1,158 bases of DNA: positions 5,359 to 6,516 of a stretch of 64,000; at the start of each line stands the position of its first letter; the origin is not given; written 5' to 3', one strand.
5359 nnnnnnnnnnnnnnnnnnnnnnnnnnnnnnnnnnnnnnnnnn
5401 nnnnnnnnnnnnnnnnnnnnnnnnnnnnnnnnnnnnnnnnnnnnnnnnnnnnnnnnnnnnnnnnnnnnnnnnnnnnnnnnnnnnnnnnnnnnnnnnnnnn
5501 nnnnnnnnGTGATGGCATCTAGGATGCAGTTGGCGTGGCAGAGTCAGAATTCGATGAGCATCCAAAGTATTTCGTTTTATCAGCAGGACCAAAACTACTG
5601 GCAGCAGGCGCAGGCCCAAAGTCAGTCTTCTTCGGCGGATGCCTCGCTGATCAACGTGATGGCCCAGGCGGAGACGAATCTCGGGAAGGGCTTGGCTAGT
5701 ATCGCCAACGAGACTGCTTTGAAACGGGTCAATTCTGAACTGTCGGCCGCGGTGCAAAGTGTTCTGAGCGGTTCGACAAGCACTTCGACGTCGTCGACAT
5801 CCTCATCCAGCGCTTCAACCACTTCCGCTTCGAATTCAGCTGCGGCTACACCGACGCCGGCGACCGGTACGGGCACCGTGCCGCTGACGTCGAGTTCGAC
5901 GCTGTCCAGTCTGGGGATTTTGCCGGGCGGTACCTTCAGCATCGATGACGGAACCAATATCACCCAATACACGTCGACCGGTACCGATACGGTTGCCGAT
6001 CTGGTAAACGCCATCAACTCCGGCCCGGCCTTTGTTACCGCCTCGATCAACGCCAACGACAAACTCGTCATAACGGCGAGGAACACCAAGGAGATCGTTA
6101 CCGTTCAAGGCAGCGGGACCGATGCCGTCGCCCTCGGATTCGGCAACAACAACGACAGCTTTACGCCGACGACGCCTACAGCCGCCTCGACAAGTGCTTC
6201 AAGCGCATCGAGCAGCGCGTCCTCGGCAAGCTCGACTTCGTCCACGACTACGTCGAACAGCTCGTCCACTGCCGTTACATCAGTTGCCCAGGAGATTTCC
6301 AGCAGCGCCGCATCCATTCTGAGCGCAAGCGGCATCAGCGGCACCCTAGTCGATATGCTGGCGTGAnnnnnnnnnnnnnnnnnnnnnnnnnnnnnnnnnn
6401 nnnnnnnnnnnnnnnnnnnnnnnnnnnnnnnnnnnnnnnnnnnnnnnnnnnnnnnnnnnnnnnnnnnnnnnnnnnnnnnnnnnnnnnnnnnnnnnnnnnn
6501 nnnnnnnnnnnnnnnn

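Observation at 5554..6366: Ser/Thr-rich 271-aa protein shares an approximately 95-aa module with the hook protein and flagellin but lacks flagellin/hook terminal helices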

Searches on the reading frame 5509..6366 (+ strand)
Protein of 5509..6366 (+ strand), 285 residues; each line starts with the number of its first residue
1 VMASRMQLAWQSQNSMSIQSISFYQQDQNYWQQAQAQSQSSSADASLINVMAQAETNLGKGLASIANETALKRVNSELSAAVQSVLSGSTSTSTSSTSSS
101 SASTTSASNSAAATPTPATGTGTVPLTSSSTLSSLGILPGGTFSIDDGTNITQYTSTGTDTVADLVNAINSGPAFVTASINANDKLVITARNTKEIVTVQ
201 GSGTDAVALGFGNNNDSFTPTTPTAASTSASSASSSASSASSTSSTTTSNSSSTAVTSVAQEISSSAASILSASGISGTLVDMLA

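Call 3: search_protein_families(library=pfam, proteins=[window:5554-6366:+], max_evalue=0.01)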
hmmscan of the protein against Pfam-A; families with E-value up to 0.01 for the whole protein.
window:5554-6366:+ (270 aa): 1 family
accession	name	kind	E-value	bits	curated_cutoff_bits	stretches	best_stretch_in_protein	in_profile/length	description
PF07196.18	Flagellin_IN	-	1.1e-05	26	22.7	1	127-176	3-54/55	Flagellin hook IN motif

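Call 6: search_protein_families(library=ncbifam, proteins=[window:5554-6366:+], max_evalue=0.01)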
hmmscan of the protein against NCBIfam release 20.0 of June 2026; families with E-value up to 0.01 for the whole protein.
window:5554-6366:+ (270 aa): 0 families

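Call 7: find_homologous_proteins(query=window:5554-6366:+)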
Query window:5554-6366:+ (270 aa): 683 proteins with E <= 0.001 among 8000 candidates; the best 120 are listed.
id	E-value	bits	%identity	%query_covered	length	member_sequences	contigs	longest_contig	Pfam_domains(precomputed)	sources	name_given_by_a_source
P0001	3.3e-100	352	69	100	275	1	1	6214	PF07196.19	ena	-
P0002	1.1e-99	350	69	100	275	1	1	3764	PF07196.19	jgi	-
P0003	8.9e-99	347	69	100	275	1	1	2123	PF07196.19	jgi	-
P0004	5.4e-98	345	71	100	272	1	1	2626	PF07196.19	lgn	-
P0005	1.8e-97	343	65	100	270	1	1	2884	PF07196.19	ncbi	-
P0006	4.9e-97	342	68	100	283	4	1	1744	-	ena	-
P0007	6.1e-97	341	67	100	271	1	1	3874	-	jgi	jgi:hypothetical protein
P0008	9.1e-96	338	69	100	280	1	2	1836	-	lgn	-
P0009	3.1e-95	336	66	100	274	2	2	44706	PF07196.19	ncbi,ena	-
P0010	3.7e-95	336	67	100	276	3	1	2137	PF07196.19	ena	-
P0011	6.1e-93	328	67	100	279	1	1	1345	PF07196.19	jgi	jgi:hypothetical protein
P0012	6.1e-93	328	68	100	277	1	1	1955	-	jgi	jgi:hypothetical protein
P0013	1.0e-92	328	65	100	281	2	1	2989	-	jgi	jgi:hypothetical protein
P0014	2.8e-92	326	66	100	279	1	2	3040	PF07196.19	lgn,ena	-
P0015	4.6e-92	325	66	100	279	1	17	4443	PF07196.19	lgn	-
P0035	1.4e-74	268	56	99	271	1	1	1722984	-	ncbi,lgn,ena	-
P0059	6.5e-68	247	54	100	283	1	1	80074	-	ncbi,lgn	-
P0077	1.0e-66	243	54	100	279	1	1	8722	PF27961.1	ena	-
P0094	1.2e-64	236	54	100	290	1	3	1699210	-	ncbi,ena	-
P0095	1.3e-64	236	50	100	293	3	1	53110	-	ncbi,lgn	-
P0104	5.8e-64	234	55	100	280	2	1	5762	-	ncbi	-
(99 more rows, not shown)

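Call 10: find_related_loci(query=A1, collection=genome_contigs, flank=10000)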
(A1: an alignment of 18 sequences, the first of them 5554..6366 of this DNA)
Query A1 (270 aa) in genome_contigs; peptide patterns used: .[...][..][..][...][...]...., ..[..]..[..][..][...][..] (x = any residue, [..] = any of these).
157 stretches matched a pattern; 84 encode a relative of the query (tblastn E <= 1e-3); the best 80 are kept; 80 distinct loci.
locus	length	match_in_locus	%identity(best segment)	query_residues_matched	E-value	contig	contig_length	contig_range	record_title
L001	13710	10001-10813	60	1-270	8e-85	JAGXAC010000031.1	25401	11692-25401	MAG: Hyphomicrobiales bacterium isolate REEB68 contig-150_2265, whole genome shotgun sequence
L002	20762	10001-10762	62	1-269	7e-80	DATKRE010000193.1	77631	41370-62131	MAG TPA_asm: Xanthobacteraceae bacterium isolate SMAG_U14020 k141_1636701, whole genome shotgun sequence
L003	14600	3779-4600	65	1-270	1e-74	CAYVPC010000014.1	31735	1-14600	MAG TPA_asm: uncultured Hyphomicrobiales bacterium isolate binchicken_co3_520 genome assembly, contig: NODE_4312_length_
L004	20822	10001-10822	61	4-270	7e-74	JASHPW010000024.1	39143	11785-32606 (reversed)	MAG: Xanthobacteraceae bacterium isolate JOPF059 JOPF_N071_contig_9972, whole genome shotgun sequence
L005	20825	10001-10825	66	1-270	4e-70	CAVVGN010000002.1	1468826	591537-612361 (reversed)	MAG: uncultured Alphaproteobacteria bacterium isolate MFD01716.bin.1.99 genome assembly, contig: contig_14748, whole gen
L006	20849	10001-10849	54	1-270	1e-69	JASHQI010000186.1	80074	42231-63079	MAG: Xanthobacteraceae bacterium isolate JOPF071 JOPF_AWAY_contig_753201, whole genome shotgun sequence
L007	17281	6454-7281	62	1-270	6e-68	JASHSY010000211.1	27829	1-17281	MAG: Xanthobacteraceae bacterium isolate JOPF139 JOPF_AWAY_contig_706533, whole genome shotgun sequence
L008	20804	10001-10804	56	2-269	4e-68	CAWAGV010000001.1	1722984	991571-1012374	MAG: uncultured Alphaproteobacteria bacterium isolate MFD04967.bin.1.197 genome assembly, contig: contig_28568, whole ge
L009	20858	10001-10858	55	1-270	9e-59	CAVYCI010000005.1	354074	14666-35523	MAG: uncultured Alphaproteobacteria bacterium isolate MFD04540.bin.2.25 genome assembly, contig: contig_18820, whole gen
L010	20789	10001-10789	48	1-269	2e-57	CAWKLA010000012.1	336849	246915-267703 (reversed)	MAG: uncultured Alphaproteobacteria bacterium isolate MFD04540.bin.2.36 genome assembly, contig: contig_31593, whole gen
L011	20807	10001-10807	53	7-270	3e-55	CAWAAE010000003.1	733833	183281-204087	MAG: uncultured Alphaproteobacteria bacterium isolate MFD01716.bin.1.49 genome assembly, contig: contig_16963, whole gen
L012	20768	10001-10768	45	1-270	7e-55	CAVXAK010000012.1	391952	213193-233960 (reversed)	MAG: uncultured Alphaproteobacteria bacterium isolate MFD05377.bin.1.15 genome assembly, contig: contig_39590, whole gen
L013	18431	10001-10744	48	8-269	1e-52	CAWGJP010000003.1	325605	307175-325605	MAG: uncultured Alphaproteobacteria bacterium isolate MFD02671.bin.1.117 genome assembly, contig: contig_18468, whole ge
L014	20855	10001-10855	45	1-270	6e-52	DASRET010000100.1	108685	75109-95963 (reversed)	MAG TPA_asm: Xanthobacteraceae bacterium isolate SMAG_U10013 k141_239101, whole genome shotgun sequence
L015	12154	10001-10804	48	1-270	3e-51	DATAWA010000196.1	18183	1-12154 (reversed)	MAG TPA_asm: Xanthobacteraceae bacterium isolate SMAG_U5613 k141_906649, whole genome shotgun sequence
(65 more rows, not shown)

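Call 17: search_solved_structures(query=A2, max_evalue=1, show_alignments=3)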
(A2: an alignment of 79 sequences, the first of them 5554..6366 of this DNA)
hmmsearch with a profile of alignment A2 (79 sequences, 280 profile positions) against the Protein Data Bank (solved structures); distinct sequences matched with E-value up to 1: 2.
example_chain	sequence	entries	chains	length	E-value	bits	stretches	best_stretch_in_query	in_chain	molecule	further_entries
2auk_A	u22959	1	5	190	0.61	12.6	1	164-185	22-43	DNA-directed RNA polymerase beta' chain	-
7okx_O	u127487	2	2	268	0.85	12.1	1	56-105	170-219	ELL-associated factor 1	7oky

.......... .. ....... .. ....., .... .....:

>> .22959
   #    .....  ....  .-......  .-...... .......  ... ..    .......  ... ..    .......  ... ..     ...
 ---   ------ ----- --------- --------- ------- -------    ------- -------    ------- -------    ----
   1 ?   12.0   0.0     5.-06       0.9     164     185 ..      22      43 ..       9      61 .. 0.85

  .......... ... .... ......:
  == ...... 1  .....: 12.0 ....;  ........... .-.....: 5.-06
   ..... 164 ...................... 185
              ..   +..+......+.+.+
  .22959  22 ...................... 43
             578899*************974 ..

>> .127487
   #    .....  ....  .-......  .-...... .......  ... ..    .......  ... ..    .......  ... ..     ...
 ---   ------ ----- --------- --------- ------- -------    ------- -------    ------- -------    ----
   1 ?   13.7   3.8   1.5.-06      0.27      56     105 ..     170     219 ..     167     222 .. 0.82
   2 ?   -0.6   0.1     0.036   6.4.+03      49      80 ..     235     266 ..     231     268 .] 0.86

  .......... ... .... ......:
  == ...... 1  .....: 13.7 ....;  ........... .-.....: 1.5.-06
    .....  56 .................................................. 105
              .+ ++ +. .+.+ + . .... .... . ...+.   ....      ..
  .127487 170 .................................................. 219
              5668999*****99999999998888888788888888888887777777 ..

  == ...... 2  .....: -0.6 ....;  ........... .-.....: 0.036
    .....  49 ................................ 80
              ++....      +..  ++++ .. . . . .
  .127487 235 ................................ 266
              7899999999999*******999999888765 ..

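Call 29: predict_structure(alignment_id=A2)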
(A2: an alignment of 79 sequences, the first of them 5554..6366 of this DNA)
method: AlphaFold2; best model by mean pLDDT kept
length: 270 residues; sequences in the alignment: 79
mean_pLDDT: 65.0   pTM: 0.43
mean pLDDT of the five models: 65.0, 64.2, 63.5, 61.5, 58.9
residues with pLDDT >= 90: 76; 70-90: 38; 50-70: 69; < 50: 87
segments of 3 or more residues with pLDDT < 50: 1-5, 73-95, 213-265, 267-270
pLDDT, mean of each block of 10 residues (from residue 1): 52 69 56 58 54 55 55 38 39 55 91 92 92 92 93 94 93 89 88 88 78 44 31 33 39 41 46
secondary structure, 60 per line:
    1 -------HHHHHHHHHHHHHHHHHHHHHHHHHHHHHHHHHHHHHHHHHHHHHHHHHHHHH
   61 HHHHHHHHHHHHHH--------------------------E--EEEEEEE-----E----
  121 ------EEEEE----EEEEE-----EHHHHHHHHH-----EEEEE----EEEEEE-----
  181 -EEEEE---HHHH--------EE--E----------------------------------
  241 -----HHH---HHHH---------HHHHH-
elements in order: H8-74 E104-110 E127-131 E136-140 H147-155 E161-165 E170-175 E182-186 H190-193 H252-255 H265-269

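Call 31: search_protein_representatives(alignment_id=A2)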
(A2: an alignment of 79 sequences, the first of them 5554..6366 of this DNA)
Query: 79 sequences, 280 profile positions. Proteins with E-value up to 0.001 (for the whole library): 166; up to 1e-10: 113; up to 1e-30: 44. The best 150 are listed.
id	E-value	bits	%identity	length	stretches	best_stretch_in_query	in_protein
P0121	3.9e-106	370.8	-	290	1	1-280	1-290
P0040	2.5e-104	364.9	-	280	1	1-280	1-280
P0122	1.7e-95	335.9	-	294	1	2-280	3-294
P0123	1.2e-81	290.5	-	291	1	2-280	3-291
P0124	6.8e-80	284.8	-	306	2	7-280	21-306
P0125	3.1e-79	282.6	-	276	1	2-280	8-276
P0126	4.6e-79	282.0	-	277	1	1-279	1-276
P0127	5.2e-79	281.9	-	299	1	1-280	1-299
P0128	5.6e-79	281.7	-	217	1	1-223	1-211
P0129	7.6e-78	278.0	-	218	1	1-212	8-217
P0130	1.5e-76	273.8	-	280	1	1-194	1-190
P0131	7.6e-74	264.9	-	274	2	6-279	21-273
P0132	4.3e-73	262.4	-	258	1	1-280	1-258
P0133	9.5e-71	254.8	-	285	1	1-280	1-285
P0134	8.1e-70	251.7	-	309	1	2-280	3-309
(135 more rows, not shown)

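Call 33: fold_search(model_id=the predicted structure, library=pdb)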
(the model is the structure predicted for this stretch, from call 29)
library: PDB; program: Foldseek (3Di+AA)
matches with E <= 10: 419; with E <= 0.001: 2
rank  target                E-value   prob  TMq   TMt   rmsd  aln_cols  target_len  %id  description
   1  9n8g_C                1.2e-04  1.00  0.29  0.21   4.1       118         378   16  In situ sheathed FlaA flagellar filament of Vibrio cholerae (released 2025-09-24)
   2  9n8a_A1               3.4e-04  1.00  0.28  0.21   4.3       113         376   24  In situ structure of the sheathed FlaD flagellar filament in Vibrio cholerae (released 2025-09-24)
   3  9n8h_A                1.4e-03  1.00  0.27  0.20   4.5       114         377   23  In situ sheathed flagellar filament of Vibrio cholerae resolved with helical reconstruction. (released 2025-09-24)
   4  9n8g_A                2.1e-03  1.00  0.30  0.22   3.7       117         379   14  In situ sheathed FlaA flagellar filament of Vibrio cholerae (released 2025-09-24)
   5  9m6i_A                2.5e-03  1.00  0.31  0.23   4.2       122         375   16  structure of the FliD cap (released 2025-12-03)
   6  9u4r_AC               2.8e-03  1.00  0.27  0.17   4.9       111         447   17  Structure of the intial complex in filament assembly at 3.23 angstroms resolution, conformation 2. (released 2026-03-25)
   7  9yh1_A1               3.6e-03  1.00  0.25  0.14   3.9       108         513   18  Structure of flagellin FlaB filament in H. pylori (released 2026-02-25)
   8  5xlj                  4.5e-03  1.00  0.31  0.42   3.6       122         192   22  Crystal structure of the flagellar cap protein flid D2-D3 domains from serratia marcescens in Space group P432 (released 2017-06-14)
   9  9m6h_A                4.8e-03  1.00  0.29  0.19   5.0       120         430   17  structure of FliD-FliC at a 10:10 stoichiometry (released 2025-07-16)
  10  4nx9                  4.8e-03  0.99  0.23  0.22   6.1       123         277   14  Crystal structure of Pseudomonas aeruginosa flagellin FliC (released 2014-01-29)
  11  9gsx_Y                6.5e-03  1.00  0.30  0.14   5.4       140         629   10  Campylobacter hook-filament junction-cap complex (released 2025-04-09)
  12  7kh1_A6               6.5e-03  1.00  0.27  0.16   4.9       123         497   20  Baseplate Complex for Myoviridae Phage XM1 (released 2021-10-27)
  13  9gnz_S                7.3e-03  0.99  0.27  0.17   4.8       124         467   16  Salmonella cap-filament complex (released 2025-04-09)
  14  5xlk_C                8.2e-03  1.00  0.30  0.42   6.6       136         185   21  Crystal structure of the flagellar cap protein FliD D2-D3 domains from Serratia marcescens in Space group I422 (released 2017-06-14)
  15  5h5t_B                8.2e-03  1.00  0.31  0.41   4.2       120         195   17  Crystal structure of the flagellar cap protein FliD D2-D3 domains from Salmonella Typhimurium (released 2017-02-22)
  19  5h5t_A                1.5e-02  1.00  0.28  0.38   3.4       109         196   16  Crystal structure of the flagellar cap protein FliD D2-D3 domains from Salmonella Typhimurium (released 2017-02-22)
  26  5h5t_D                2.7e-02  1.00  0.32  0.43   3.8       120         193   18  Crystal structure of the flagellar cap protein FliD D2-D3 domains from Salmonella Typhimurium (released 2017-02-22)
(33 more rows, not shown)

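Call 45: list_cluster_members(proteins=[P0005, P0009, P0035, P0059, P0094, P0095, P0104, P0077, window:5554-6366:+, window:5509-6366:+])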
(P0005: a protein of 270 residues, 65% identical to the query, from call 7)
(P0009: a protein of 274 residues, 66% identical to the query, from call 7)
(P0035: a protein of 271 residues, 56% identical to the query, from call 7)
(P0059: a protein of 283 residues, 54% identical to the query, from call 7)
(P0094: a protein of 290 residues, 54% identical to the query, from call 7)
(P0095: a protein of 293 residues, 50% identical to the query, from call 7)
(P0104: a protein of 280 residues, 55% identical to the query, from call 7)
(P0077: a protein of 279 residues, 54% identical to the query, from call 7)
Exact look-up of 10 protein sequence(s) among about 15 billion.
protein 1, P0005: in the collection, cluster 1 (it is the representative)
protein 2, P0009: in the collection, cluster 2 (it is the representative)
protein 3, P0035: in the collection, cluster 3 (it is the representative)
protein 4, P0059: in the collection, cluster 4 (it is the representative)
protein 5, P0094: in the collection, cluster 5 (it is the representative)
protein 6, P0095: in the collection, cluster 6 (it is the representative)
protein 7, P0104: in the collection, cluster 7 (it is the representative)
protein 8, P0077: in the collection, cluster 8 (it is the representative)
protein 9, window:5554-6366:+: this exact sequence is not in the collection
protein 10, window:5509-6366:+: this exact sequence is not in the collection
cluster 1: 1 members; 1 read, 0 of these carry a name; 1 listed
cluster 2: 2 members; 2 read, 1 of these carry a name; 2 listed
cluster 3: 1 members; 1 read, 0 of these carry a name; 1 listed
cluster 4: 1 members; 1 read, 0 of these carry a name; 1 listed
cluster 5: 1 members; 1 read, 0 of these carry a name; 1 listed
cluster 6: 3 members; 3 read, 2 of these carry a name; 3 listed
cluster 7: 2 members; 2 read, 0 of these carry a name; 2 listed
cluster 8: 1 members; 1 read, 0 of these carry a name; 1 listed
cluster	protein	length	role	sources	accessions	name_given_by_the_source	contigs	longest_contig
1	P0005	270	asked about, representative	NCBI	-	-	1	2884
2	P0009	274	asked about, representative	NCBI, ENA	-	-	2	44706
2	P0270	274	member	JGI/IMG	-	hypothetical protein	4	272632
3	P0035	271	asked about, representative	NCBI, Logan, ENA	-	-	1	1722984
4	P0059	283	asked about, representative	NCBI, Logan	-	-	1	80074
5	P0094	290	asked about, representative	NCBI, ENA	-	-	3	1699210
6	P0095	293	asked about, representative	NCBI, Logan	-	-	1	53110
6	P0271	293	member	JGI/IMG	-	hypothetical protein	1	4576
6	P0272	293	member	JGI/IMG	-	hypothetical protein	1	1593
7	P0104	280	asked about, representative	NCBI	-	-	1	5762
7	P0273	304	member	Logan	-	-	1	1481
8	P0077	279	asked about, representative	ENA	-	-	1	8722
